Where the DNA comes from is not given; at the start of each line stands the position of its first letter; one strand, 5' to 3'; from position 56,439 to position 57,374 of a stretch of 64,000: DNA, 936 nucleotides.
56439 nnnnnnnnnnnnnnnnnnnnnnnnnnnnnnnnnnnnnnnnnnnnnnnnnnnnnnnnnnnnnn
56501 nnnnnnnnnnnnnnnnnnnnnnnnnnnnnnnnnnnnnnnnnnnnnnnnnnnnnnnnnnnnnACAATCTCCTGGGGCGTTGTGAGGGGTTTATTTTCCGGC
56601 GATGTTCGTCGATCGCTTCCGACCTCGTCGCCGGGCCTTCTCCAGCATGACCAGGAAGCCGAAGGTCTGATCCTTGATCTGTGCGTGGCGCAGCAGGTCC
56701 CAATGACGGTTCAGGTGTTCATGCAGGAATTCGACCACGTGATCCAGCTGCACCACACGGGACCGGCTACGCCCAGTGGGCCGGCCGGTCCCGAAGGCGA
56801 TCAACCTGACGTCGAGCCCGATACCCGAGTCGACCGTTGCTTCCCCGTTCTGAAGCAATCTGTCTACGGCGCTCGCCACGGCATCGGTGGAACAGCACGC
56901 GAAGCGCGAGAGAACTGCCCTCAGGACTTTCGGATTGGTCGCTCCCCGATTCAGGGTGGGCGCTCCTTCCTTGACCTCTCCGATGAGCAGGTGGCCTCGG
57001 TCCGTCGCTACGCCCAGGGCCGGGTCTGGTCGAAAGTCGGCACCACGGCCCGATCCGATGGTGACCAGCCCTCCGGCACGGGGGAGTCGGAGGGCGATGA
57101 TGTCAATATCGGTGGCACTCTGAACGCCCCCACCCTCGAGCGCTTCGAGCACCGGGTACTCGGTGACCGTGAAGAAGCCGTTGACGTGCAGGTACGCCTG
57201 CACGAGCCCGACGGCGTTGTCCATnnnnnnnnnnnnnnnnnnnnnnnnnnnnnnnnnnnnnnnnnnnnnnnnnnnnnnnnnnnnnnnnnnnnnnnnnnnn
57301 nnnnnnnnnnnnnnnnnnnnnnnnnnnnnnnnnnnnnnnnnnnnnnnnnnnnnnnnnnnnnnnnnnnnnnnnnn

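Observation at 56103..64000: HlyD / 2x ATPase / 2x ABC-2 permease exporter with no TolC-like gene, continuing into five unusual passengers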

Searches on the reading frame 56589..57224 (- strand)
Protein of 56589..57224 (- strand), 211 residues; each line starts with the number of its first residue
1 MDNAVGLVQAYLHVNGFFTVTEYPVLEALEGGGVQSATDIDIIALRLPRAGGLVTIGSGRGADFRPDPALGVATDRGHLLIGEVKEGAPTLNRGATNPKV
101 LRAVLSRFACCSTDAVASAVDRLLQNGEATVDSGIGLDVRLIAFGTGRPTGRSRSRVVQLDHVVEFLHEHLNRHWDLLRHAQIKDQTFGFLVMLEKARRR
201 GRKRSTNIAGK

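Call 6: search_protein_families(library=pfam, proteins=[window:56589-57224:-], max_evalue=0.01)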
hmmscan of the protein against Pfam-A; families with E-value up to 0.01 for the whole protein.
window:56589-57224:- (211 aa): 0 families

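Call 13: search_protein_families(library=ncbifam, proteins=[window:56589-57224:-], max_evalue=0.01)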
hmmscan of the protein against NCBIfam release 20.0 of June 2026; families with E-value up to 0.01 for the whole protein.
window:56589-57224:- (211 aa): 0 families

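Call 14: search_solved_structures(query=window:56589-57224:-, max_evalue=10)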
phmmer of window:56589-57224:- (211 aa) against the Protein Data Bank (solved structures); distinct sequences matched with E-value up to 10: 0.

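Call 16: find_homologous_proteins(query=window:56589-57224:-, max_evalue=0.001)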
Query window:56589-57224:- (211 aa): 741 proteins with E <= 0.001 among 6017 candidates; the best 120 are listed.
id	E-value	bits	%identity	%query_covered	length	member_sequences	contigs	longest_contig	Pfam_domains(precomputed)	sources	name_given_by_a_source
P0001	3.2e-134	463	100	100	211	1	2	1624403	-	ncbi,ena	ncbi:MAG: hypothetical protein R2910_05480 [Gemmatimonadales bacterium]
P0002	4.5e-118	410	88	100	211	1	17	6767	-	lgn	-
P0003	4.4e-100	352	77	100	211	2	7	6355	-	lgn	-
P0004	2.3e-93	330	74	97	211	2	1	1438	-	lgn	-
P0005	5.1e-87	309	70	97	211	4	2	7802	-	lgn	-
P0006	2.3e-76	274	64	98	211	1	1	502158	-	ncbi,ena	-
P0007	8.2e-74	266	63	97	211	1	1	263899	-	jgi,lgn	-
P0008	2.1e-66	242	62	94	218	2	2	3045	-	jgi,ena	-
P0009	5.2e-61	224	56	95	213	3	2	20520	-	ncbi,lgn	-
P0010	1.2e-59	220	54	94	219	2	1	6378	-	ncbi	-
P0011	1.3e-59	219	58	92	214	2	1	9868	-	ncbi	-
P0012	2.7e-59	218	54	94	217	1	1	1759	-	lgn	-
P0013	1.6e-58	216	53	94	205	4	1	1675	-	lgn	-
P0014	1.7e-58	216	53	94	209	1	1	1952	-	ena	-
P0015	1.6e-57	213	53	100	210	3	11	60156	-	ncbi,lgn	ncbi:MAG: hypothetical protein ACOY4D_06965 [Pseudomonadota bacterium]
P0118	8.4e-52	194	51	93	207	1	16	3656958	-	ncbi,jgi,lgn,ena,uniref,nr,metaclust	ncbi:hypothetical protein Tel_11775 [Candidatus Tenderia electrophaga]|jgi:hypothetical protein|unir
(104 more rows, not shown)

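Call 18: find_related_loci(query=A1, collection=genome_contigs, flank=10000)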
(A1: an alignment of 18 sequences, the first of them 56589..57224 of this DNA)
Query A1 (211 aa) in genome_contigs; peptide patterns used: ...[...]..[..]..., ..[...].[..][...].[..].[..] (x = any residue, [..] = any of these).
497 stretches matched a pattern; 457 encode a relative of the query (tblastn E <= 1e-3); the best 80 are kept; 80 distinct loci.
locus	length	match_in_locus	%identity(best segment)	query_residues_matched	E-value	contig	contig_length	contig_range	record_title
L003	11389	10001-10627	78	1-209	5e-107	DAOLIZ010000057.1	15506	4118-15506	MAG TPA_asm: Gemmatimonadales bacterium isolate AMR_MDS_0297 NODE_374_length_15506_cov_61.151188, whole genome shotgun s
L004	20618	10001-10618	64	1-206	4e-82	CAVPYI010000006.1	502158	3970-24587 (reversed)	MAG: uncultured Gemmatimonadales bacterium isolate MFD09964.bin.2.64 genome assembly, contig: contig_36664, whole genome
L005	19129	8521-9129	56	1-200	1e-66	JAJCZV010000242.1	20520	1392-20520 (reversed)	MAG: Gemmatimonadota bacterium isolate OFTM271 OFTM271_241, whole genome shotgun sequence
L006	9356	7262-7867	53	1-199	1e-64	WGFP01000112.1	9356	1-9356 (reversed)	MAG: Acidiferrobacterales bacterium isolate S146_88 k151_458181, whole genome shotgun sequence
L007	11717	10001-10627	53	1-210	2e-62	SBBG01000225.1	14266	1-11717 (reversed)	MAG: Gammaproteobacteria bacterium isolate Bin_2_1_1 Ba_contig12878, whole genome shotgun sequence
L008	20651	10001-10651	49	1-208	1e-61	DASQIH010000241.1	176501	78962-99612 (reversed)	MAG TPA_asm: Terriglobales bacterium isolate SMAG_U11854 k141_1031794, whole genome shotgun sequence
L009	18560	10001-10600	53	1-197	1e-61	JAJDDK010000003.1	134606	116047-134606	MAG: Phycisphaerales bacterium isolate OFTM186 OFTM186_2, whole genome shotgun sequence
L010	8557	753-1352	52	1-199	4e-61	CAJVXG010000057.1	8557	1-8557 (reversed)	MAG TPA_asm: uncultured Gammaproteobacteria bacterium isolate DRR093004_bin.38_MetaBAT_v2.12.1_MAG genome assembly, cont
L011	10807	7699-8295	53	1-199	5e-60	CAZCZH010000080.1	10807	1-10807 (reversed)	MAG TPA_asm: uncultured Gemmatimonadales bacterium isolate SRP214966_co2_143 genome assembly, contig: NODE_10583_length_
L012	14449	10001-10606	52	1-203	2e-59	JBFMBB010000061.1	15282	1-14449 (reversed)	MAG: Pseudomonadota bacterium isolate MAG153 MAG153_61, whole genome shotgun sequence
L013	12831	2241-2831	51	1-197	1e-59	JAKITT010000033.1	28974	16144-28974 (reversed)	MAG: Candidatus Polarisedimenticolaceae bacterium isolate D96SM.bin.49 NODE_1252_length_28974_cov_5.118938, whole genome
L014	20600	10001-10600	54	1-197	2e-59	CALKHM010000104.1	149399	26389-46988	MAG TPA_asm: uncultured Microbacterium sp. isolate SRR3997477_bin.99_CONCOCT_v1.1_MAG genome assembly, contig: ERZ778017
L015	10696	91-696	51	1-199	2e-59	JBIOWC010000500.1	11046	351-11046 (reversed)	MAG: Blastocatellia bacterium isolate MAG092 k127_3175547, whole genome shotgun sequence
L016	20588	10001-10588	51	1-196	8e-59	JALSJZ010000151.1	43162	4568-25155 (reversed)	MAG: Sedimenticola sp. isolate 354-166_metabat2_scaf2bin.125 354-166_scaffold_720_c1, whole genome shotgun sequence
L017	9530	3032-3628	52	1-199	7e-59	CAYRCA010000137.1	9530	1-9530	MAG TPA_asm: uncultured Acidobacteriota bacterium isolate SRP217488_co1_71 genome assembly, contig: NODE_6136_length_953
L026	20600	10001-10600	50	1-197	3e-56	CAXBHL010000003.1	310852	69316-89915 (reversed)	MAG TPA_asm: uncultured Phycisphaerales bacterium isolate ERR2762155_binner12_Refined_22 genome assembly, contig: ERZ342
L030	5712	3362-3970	52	1-201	4e-56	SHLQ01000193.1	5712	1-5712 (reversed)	MAG: Acidimicrobiales bacterium isolate MetaBAT.bin.19 NODE_4948_length_5712_cov_5.417182, whole genome shotgun sequence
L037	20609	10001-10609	51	1-201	6e-55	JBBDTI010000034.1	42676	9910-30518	MAG: Rhodothermales bacterium isolate LejiaC_62_68 Lejia_C_2102_length_42676_cov_41, whole genome shotgun sequence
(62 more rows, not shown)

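Call 49: predict_structure(alignment_id=A1)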
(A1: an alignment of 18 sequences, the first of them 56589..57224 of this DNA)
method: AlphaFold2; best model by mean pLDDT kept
length: 211 residues; sequences in the alignment: 18
mean_pLDDT: 87.7   pTM: 0.85
mean pLDDT of the five models: 87.7, 86.7, 83.4, 83.2, 81.2
residues with pLDDT >= 90: 128; 70-90: 61; 50-70: 21; < 50: 1
segments of 3 or more residues with pLDDT < 50: none
pLDDT, mean of each block of 10 residues (from residue 1): 92 93 90 90 88 52 77 90 95 94 92 91 97 87 92 91 95 89 88 90 74 56
secondary structure, 60 per line:
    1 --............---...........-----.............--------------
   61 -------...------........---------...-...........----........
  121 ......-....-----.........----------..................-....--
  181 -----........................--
elements in order: H3-14 E18-28 E34-46 E77-84 H98-108 H113-126 E128-131 E137-145 E156-159 H160-173 H175-178 H186-209

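Call 59: search_protein_families(library=pfam, alignment_id=A1, max_evalue=5)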
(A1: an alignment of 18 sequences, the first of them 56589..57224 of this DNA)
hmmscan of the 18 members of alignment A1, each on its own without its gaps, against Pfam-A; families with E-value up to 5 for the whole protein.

A. member 1, window:56589-57224:- (211 aa): 1 family
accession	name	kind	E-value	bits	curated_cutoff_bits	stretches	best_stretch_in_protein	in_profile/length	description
PF23990.1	PilB3_N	-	0.044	14.3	27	1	93-141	3-50/101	PilB3-like, N-terminal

B. families by the number of members that match (of 18 scanned): 4 families
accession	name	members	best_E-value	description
PF12802.13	MarR_2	1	0.029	MarR family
PF20859.2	RHA1_ro05818_N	1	0.043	Hypothetical protein RHA1_ro05818, N-terminal helical domain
PF23990.1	PilB3_N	1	0.044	PilB3-like, N-terminal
PF16552.11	OAM_alpha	1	0.059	D-ornithine 4,5-aminomutase alpha-subunit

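Call 70: search_protein_families(library=pfam, proteins=[L026:4017-6173:+, L013:1967-2248:+, L037:5105-5782:+, L030:2556-3356:+], max_evalue=0.001)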
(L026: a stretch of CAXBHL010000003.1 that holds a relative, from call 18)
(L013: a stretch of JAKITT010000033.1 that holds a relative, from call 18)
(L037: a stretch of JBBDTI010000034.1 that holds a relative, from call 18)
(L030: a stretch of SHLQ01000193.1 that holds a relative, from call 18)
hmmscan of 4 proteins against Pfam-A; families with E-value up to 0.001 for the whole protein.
L026:4017-6173:+ (718 aa): 4 families
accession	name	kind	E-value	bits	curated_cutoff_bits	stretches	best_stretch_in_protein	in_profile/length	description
PF00122.25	E1-E2_ATPase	-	4e-53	180.1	28.1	1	198-377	2-181/181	E1-E2 ATPase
PF00702.32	Hydrolase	-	3.6e-35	122.5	26.4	1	394-608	2-191/191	haloacid dehalogenase-like hydrolase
PF12710.13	HAD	-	1.6e-05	25.9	27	1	519-604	78-188/189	haloacid dehalogenase-like hydrolase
PF08282.18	Hydrolase_3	-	3.4e-05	24.1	20.9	0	589-628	204-243/255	haloacid dehalogenase-like hydrolase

L013:1967-2248:+ (93 aa): 1 family
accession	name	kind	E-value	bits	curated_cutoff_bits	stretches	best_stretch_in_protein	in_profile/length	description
PF18926.5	DUF5676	-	9.7e-11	42.9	27.6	1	10-80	5-81/82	2TM family of unknown function (DUF5676)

L037:5105-5782:+ (225 aa): 4 families
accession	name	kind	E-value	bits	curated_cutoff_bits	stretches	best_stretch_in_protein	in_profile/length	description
PF04191.18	PEMT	-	5e-08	33.8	25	1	108-187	16-104/105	Phospholipid methyltransferase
PF04140.19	ICMT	-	1e-05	26.3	24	1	95-180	5-92/95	Isoprenylcysteine carboxyl methyltransferase (ICMT) family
PF06966.17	DUF1295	-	0.00024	21.1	20.4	0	121-196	151-235/235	Protein of unknown function (DUF1295)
PF02544.21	Steroid_dh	-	0.00083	19.8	22.6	1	57-191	3-140/150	3-oxo-5-alpha-steroid 4-dehydrogenase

L030:2556-3356:+ (266 aa): 2 families
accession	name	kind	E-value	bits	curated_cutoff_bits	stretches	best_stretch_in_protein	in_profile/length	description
PF03641.19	Lysine_decarbox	-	1.3e-33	116.4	27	1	112-240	1-129/131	Possible lysine decarboxylase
PF18306.6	LDcluster4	-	1.1e-18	67.7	26.3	1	71-182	4-113/151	SLOG cluster4 family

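Call 75: search_dna_similar(query=window:56589-57224:-, collection=plasmids, mode=protein, max_rows=25)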
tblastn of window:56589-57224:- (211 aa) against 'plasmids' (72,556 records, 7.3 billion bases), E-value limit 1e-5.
No match.

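Call 78: find_encoding_contigs(protein=P0118, flank=8000, max_places=1)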
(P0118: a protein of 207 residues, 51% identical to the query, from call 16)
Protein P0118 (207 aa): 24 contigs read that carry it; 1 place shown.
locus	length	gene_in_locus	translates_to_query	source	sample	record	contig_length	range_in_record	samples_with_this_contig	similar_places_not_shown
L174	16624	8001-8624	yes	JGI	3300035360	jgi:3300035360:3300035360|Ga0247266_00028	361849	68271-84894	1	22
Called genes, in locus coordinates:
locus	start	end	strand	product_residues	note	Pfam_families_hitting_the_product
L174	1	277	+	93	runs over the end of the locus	PF18926:DUF5676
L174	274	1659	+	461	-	PF25371:DUF7884 (faint), PF02353:CMAS, PF13489:Methyltransf_23, PF08241:Methyltransf_11, PF08242:Methyltransf_12, PF13649:Methyltransf_25, PF13847:Methyltransf_31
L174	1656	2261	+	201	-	PF01558:POR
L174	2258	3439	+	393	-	PF01855:POR_N, PF02780:Transketolase_C (weak), PF17147:PFOR_II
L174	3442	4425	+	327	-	PF02775:TPP_enzyme_C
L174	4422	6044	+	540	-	PF14691:Fer4_20, PF00291:PALP (faint), PF01946:Thi4 (weak), PF01266:DAO, PF03486:HI0933_like (weak), PF07992:Pyr_redox_2, PF13450:NAD_binding_8, PF00070:Pyr_redox (weak), +7 more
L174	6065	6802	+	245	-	PF01209:Ubie_methyltran, PF05175:MTS, PF08241:Methyltransf_11, PF08242:Methyltransf_12 (weak), PF13649:Methyltransf_25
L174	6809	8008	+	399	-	PF01494:FAD_binding_3, PF03486:HI0933_like (weak), PF13450:NAD_binding_8 (faint)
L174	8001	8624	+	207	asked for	-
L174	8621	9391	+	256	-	PF04945:YHS, PF18306:LDcluster4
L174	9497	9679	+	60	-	PF04945:YHS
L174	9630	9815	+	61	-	-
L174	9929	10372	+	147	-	PF18926:DUF5676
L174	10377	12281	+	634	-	PF06480:FtsH_ext (weak), PF06068:TIP49 (faint), PF00004:AAA, PF07728:AAA_5 (faint), PF17862:AAA_lid_3, PF01434:Peptidase_M41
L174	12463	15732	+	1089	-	PF01073:3Beta_HSD, PF01370:Epimerase, PF04321:RmlD_sub_bind, PF16363:GDP_Man_Dehyd, PF19335:HMBD, PF03779:SPW, PF07884:VKOR, PF03779:SPW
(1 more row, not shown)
